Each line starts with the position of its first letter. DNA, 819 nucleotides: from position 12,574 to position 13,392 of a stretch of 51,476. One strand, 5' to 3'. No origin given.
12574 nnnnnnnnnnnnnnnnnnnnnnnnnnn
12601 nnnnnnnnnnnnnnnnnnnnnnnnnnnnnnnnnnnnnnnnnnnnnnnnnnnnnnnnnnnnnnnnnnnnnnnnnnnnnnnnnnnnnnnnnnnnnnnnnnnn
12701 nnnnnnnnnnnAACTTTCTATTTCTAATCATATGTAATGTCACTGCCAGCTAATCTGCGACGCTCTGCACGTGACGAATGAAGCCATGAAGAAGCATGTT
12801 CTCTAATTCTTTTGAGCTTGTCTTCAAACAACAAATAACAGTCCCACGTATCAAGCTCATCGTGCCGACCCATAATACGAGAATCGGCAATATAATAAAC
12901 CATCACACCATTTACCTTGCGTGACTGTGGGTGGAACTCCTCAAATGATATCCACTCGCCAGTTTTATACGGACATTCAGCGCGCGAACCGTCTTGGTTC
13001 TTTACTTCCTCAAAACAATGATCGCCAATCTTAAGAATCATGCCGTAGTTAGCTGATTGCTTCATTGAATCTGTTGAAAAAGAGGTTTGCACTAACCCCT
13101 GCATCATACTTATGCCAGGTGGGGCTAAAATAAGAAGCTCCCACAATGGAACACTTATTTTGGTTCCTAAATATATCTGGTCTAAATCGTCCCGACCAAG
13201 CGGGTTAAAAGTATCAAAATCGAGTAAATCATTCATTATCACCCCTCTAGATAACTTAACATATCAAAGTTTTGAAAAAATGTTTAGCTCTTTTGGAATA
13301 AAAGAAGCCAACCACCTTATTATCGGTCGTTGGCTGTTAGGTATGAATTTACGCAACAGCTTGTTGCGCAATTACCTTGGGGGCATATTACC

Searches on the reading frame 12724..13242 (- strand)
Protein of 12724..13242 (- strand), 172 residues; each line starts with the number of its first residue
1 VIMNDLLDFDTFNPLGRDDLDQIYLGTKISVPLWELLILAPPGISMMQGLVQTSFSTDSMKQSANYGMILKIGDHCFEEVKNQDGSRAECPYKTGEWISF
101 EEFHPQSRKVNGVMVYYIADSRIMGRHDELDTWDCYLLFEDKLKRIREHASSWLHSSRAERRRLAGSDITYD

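Call 8: search_protein_families(library=phrogs, proteins=[window:12724-13242:-], max_evalue=0.001)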
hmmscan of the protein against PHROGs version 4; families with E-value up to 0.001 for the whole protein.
window:12724-13242:- (172 aa): 1 family
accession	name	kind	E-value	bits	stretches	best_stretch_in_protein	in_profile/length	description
phrog_3188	-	other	0.0002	22.1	1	59-126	30-93/96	co-chaperonin GroES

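Call 14: search_protein_families(library=pfam, proteins=[window:12724-13242:-], max_evalue=0.01)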
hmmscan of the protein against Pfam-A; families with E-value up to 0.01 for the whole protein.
window:12724-13242:- (172 aa): 0 families

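Call 26: find_homologous_proteins(query=window:12724-13242:-, max_evalue=0.001)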
Query window:12724-13242:- (172 aa): 7 proteins with E <= 0.001 among 50 candidates.
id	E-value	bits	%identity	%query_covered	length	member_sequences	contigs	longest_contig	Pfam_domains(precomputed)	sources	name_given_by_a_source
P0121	5.4e-111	386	99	99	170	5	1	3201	-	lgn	-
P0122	2.2e-63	231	58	99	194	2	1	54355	-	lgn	-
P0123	2.7e-63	231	61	99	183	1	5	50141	-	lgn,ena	-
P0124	3.4e-63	231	62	97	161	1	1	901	-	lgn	-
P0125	2.2e-59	218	58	97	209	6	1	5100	-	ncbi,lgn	-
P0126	6.6e-59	217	59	98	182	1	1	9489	-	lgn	-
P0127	1.2e-31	128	60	61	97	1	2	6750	-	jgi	jgi:hypothetical protein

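Call 37: predict_structure(alignment_id=A2)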
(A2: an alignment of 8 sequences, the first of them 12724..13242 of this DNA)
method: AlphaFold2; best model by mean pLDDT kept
length: 172 residues; sequences in the alignment: 8
mean_pLDDT: 37.0   pTM: 0.25
mean pLDDT of the five models: 37.0, 36.0, 35.1, 33.8, 32.3
residues with pLDDT >= 90: 0; 70-90: 1; 50-70: 27; < 50: 144
segments of 3 or more residues with pLDDT < 50: 1-50, 57-75, 89-145, 164-172
pLDDT, mean of each block of 10 residues (from residue 1): 25 26 24 27 39 47 34 48 59 31 29 30 33 29 48 51 47 43
secondary structure, 60 per line:
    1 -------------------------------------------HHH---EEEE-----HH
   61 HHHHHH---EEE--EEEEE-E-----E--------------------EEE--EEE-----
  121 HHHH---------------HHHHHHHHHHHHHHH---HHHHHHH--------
elements in order: E50-53 H59-66 E70-72 E75-79 E108-110 E113-115 H121-124 H140-154 H158-164

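Call 54: find_encoding_contigs(protein=P0123, flank=10000, max_places=2)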
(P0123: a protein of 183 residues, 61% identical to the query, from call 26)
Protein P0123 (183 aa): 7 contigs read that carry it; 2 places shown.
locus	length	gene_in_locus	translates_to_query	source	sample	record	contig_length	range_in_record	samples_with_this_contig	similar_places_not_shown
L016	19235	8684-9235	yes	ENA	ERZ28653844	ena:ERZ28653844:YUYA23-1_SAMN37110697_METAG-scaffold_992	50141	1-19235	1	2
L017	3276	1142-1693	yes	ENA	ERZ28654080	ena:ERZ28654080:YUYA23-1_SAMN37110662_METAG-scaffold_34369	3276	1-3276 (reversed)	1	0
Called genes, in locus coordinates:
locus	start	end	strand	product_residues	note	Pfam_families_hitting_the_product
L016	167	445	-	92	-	-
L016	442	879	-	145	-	-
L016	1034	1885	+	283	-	-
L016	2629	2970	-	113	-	-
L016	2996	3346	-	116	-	PF13560:HTH_31, PF12844:HTH_19, PF13413:HTH_25 (weak), PF01381:HTH_3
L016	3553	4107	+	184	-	-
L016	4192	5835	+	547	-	PF17289:Terminase_6C (weak)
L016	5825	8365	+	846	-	-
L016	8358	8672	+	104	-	-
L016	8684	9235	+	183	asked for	-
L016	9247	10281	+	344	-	-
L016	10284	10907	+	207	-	-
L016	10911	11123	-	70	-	-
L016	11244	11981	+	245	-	-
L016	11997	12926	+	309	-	-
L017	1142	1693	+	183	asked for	-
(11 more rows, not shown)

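Call 55: find_encoding_contigs(protein=P0122, flank=10000, max_places=1)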
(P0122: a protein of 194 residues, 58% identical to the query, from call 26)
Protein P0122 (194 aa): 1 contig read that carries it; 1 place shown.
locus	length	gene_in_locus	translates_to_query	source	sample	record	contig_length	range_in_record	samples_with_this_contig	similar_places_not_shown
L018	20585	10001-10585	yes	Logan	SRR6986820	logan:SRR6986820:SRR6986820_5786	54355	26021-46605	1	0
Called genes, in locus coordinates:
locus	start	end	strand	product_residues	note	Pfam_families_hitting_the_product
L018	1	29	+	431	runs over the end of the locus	-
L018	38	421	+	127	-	PF12728:HTH_17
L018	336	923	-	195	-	-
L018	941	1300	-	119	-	-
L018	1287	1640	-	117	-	-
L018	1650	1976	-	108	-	-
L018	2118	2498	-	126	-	-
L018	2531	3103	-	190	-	-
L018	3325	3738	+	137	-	-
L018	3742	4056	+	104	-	-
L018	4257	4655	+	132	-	-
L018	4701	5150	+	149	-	PF13274:SocA_Panacea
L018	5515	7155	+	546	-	-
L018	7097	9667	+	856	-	-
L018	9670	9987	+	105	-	-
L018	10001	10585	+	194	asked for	-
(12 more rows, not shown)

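Call 67: search_protein_representatives(alignment_id=A2)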
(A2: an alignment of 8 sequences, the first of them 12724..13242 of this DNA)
Query: 8 sequences, 172 profile positions. Proteins with E-value up to 0.001 (for the whole library): 18; up to 1e-10: 11; up to 1e-30: 6. The best 18 are listed.
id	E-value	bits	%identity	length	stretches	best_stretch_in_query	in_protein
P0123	1.1e-88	311.9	-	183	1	4-172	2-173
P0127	6.7e-47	175.8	-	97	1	68-172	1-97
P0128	4.7e-39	150.2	-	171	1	11-165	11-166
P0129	4.0e-38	147.2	-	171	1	17-166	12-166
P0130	1.8e-33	132.1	-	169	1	16-165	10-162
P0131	2.0e-31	125.4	-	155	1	15-161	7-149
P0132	2.3e-30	122.0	-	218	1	18-164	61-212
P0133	1.4e-29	119.4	-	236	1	18-163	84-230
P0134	2.0e-26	109.1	-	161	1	16-153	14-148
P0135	3.8e-22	95.2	-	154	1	19-161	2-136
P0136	2.2e-20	89.5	-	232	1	20-148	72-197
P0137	3.1e-10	56.4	-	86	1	3-49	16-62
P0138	5.9e-07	45.7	-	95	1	19-73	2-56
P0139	9.9e-06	41.8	-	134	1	25-122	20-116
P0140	2.1e-05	40.7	-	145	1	25-149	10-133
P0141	4.7e-05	39.6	-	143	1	19-131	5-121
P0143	4.3e-04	36.4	-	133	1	25-131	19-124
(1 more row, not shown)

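Call 68: search_protein_families(library=pfam, proteins=[P0128, P0131, P0133, P0134, P0135, P0136, P0139, P0140, P0141, P0143], max_evalue=0.01)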
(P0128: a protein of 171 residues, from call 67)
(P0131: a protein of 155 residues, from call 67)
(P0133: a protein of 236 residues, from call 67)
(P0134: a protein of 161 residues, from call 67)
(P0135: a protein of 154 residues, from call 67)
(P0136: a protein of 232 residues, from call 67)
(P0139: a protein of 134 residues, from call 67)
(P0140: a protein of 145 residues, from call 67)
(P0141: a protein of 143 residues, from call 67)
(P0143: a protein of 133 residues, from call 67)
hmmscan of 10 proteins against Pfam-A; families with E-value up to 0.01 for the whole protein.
P0128 (171 aa): 0 families

P0131 (155 aa): 0 families

P0133 (236 aa): 0 families

P0134 (161 aa): 0 families

P0135 (154 aa): 0 families

P0136 (232 aa): 0 families

P0139 (134 aa): 1 family
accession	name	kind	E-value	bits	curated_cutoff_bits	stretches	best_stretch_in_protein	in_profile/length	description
PF00166.26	Cpn10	-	0.00017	22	21.1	1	31-114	9-86/93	Chaperonin 10 Kd subunit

P0140 (145 aa): 1 family
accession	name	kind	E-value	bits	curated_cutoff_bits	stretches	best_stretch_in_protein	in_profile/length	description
PF00166.26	Cpn10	-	4.8e-10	39.8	21.1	1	14-108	2-91/93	Chaperonin 10 Kd subunit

P0141 (143 aa): 0 families

P0143 (133 aa): 1 family
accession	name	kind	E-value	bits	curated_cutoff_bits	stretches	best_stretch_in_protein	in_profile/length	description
PF00166.26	Cpn10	-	5.4e-08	33.2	21.1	1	25-118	4-91/93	Chaperonin 10 Kd subunit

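Call 73: find_encoding_contigs(protein=P0128, flank=10000, max_places=2)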
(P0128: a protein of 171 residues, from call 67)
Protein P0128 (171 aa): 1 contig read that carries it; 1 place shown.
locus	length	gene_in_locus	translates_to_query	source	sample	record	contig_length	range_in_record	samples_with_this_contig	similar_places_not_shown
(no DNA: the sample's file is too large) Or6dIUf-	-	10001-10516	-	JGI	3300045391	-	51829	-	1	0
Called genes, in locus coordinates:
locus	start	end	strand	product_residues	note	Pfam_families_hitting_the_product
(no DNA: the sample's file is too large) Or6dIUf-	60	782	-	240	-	-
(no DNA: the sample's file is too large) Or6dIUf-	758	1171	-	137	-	-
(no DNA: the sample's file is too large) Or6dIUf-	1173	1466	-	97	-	-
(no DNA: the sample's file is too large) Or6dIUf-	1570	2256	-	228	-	-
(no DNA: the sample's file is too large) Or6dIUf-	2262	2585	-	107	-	-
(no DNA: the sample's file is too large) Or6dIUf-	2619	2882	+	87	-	-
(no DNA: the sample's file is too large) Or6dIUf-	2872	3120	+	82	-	-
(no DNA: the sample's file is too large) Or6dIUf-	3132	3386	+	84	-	-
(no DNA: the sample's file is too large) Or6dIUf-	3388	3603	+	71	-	-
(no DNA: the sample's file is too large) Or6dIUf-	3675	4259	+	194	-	-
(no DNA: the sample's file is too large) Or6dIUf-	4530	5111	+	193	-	-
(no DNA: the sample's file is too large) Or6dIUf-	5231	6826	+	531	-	PF17289:Terminase_6C (weak)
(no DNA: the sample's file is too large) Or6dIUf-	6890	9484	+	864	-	-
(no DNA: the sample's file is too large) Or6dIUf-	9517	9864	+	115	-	-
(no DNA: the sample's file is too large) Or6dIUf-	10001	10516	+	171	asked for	-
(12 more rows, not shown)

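Call 78: predict_structure(alignment_id=A5)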
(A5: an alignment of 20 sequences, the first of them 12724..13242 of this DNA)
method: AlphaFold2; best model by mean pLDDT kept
length: 172 residues; sequences in the alignment: 20
mean_pLDDT: 91.8   pTM: 0.87
mean pLDDT of the five models: 91.8, 90.8, 90.5, 90.3, 89.0
residues with pLDDT >= 90: 137; 70-90: 28; 50-70: 5; < 50: 2
segments of 3 or more residues with pLDDT < 50: none
pLDDT, mean of each block of 10 residues (from residue 1): 69 95 98 96 91 90 93 96 94 97 80 95 95 92 94 96 91 78
secondary structure, 60 per line:
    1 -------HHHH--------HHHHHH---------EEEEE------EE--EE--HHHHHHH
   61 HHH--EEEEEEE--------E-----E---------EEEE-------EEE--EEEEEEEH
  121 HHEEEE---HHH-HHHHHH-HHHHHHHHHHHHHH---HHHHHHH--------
elements in order: H8-11 H20-25 E35-39 H54-63 E66-72 E97-100 E108-110 E113-119 E123-126 H134-139 H141-154 H158-164

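Call 81: fold_search(model_id=the predicted structure, library=pdb)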
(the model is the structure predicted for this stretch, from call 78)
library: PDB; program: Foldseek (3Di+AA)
matches with E <= 10: 366; with E <= 0.001: 28
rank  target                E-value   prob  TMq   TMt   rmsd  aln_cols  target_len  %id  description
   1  8wuc_a                9.9e-06  1.00  0.44  0.73   3.6       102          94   20  Cryo-EM structure of H. thermoluteolus GroEL-GroES2 football complex (released 2024-03-27)
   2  5opx_1                1.3e-05  1.00  0.42  0.71   3.5       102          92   16  Crystal structure of the GroEL mutant A109C in complex with GroES and ADP BeF2 (released 2018-01-10)
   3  1p3h_A                1.8e-05  1.00  0.40  0.65   4.9       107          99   14  Crystal Structure of the Mycobacterium tuberculosis chaperonin 10 tetradecamer (released 2003-07-15)
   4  4pko_O                1.9e-05  1.00  0.39  0.64   4.5       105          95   14  Crystal structure of the Football-shaped GroEL-GroES2-(ADPBeFx)14 complex (released 2014-08-20)
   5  5opx_V                2.7e-05  1.00  0.42  0.70   3.7       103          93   16  Crystal structure of the GroEL mutant A109C in complex with GroES and ADP BeF2 (released 2018-01-10)
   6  4pkn_X                2.7e-05  1.00  0.40  0.65   4.3       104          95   15  Crystal structure of the football-shaped GroEL-GroES2-(ADPBeFx)14 complex containing substrate Rubisco (released 2014-08-20)
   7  4pko_Z                3.1e-05  1.00  0.39  0.66   4.1       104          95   15  Crystal structure of the Football-shaped GroEL-GroES2-(ADPBeFx)14 complex (released 2014-08-20)
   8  5opx_P                3.3e-05  1.00  0.42  0.70   3.7       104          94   15  Crystal structure of the GroEL mutant A109C in complex with GroES and ADP BeF2 (released 2018-01-10)
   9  4pkn_W                3.3e-05  1.00  0.41  0.67   3.8       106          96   14  Crystal structure of the football-shaped GroEL-GroES2-(ADPBeFx)14 complex containing substrate Rubisco (released 2014-08-20)
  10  5opx_R                3.5e-05  1.00  0.41  0.69   3.7       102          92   16  Crystal structure of the GroEL mutant A109C in complex with GroES and ADP BeF2 (released 2018-01-10)
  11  5opx_U                3.5e-05  1.00  0.40  0.70   4.0       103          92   16  Crystal structure of the GroEL mutant A109C in complex with GroES and ADP BeF2 (released 2018-01-10)
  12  8wuw_a                3.8e-05  1.00  0.41  0.67   4.0       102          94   11  Cryo-EM structure of H. thermophilus GroEL-GroES2 asymmetric football complex (released 2024-03-27)
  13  5opx_O                4.3e-05  1.00  0.42  0.71   3.9       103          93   16  Crystal structure of the GroEL mutant A109C in complex with GroES and ADP BeF2 (released 2018-01-10)
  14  5opx_Q                5.5e-05  1.00  0.40  0.68   3.9       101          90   16  Crystal structure of the GroEL mutant A109C in complex with GroES and ADP BeF2 (released 2018-01-10)
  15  4pkn_V                8.0e-05  1.00  0.42  0.68   3.7       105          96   15  Crystal structure of the football-shaped GroEL-GroES2-(ADPBeFx)14 complex containing substrate Rubisco (released 2014-08-20)
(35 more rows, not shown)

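Call 83: search_dna_similar(query=window:12724-13242:-, collection=phages, mode=protein, max_rows=12, max_evalue=0.01)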
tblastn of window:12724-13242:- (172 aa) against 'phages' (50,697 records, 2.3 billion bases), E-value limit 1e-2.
No match.

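Call 90: search_protein_families(library=ncbifam, proteins=[window:12724-13242:-], max_evalue=0.001)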
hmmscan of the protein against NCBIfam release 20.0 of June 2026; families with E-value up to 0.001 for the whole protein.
window:12724-13242:- (172 aa): 0 families

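Call 95: find_related_loci(query=A2, collection=viral_contigs, flank=10000)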
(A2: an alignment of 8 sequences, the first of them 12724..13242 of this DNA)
Query A2 (172 aa) in viral_contigs; peptide patterns used: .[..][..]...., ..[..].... (x = any residue, [..] = any of these).
54 stretches matched a pattern, but none encodes a relative of the query by tblastn (E <= 1e-3).
